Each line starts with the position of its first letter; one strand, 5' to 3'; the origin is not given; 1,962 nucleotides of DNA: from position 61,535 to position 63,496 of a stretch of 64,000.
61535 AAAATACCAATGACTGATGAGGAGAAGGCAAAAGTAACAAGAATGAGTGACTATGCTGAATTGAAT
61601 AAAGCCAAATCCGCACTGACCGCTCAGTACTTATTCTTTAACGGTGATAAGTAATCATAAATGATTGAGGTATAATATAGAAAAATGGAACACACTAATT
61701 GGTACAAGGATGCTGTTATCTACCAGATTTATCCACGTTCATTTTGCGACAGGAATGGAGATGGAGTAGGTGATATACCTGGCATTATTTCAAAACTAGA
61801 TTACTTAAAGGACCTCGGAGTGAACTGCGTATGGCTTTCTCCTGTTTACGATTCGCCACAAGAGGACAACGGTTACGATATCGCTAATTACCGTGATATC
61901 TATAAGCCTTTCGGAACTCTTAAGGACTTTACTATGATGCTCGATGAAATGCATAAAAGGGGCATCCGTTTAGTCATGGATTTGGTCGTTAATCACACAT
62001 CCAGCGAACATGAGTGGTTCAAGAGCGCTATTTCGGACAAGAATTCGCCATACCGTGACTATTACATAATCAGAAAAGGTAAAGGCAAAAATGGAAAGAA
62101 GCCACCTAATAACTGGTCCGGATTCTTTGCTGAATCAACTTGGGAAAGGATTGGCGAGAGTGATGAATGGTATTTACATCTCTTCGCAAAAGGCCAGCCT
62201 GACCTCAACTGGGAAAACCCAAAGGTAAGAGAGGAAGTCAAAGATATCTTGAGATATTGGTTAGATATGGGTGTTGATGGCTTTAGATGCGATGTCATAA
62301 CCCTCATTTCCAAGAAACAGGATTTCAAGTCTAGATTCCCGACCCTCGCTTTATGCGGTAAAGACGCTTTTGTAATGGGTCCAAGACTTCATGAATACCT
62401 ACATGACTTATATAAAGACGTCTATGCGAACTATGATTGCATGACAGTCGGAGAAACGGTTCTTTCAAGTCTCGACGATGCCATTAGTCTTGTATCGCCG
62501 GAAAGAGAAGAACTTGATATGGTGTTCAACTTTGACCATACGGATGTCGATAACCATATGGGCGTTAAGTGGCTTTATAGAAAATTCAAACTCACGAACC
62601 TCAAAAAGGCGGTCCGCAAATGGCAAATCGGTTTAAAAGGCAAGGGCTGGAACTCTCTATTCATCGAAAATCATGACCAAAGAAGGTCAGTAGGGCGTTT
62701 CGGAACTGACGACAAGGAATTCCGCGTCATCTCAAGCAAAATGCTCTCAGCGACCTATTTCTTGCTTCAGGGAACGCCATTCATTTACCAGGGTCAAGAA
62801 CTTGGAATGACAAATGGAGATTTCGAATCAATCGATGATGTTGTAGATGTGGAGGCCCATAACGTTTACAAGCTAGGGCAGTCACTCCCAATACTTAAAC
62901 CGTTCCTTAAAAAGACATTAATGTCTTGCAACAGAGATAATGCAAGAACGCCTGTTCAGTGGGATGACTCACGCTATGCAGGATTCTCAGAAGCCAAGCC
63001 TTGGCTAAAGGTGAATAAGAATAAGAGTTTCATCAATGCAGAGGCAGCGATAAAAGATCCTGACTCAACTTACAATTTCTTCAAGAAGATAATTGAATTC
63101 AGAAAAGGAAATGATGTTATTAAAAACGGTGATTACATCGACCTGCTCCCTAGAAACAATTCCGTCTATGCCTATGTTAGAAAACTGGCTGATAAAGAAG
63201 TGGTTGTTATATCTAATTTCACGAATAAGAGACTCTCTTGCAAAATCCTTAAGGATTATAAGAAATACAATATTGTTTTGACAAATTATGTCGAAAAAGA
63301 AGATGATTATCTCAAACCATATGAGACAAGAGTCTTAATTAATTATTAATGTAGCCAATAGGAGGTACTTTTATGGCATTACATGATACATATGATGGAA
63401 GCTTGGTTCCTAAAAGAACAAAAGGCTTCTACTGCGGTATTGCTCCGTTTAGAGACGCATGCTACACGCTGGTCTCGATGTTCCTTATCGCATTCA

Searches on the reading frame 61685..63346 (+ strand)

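Call 45: search_protein_families(library=pfam, proteins=[window:61685-63346:+], max_evalue=0.00001)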
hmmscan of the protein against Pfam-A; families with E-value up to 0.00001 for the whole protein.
window:61685-63346:+ (554 aa): 1 family
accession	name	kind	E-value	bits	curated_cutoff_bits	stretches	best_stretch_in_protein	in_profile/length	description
PF00128.31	Alpha-amylase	-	7.9e-149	497.1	22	1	14-482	1-446/446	Alpha amylase, catalytic domain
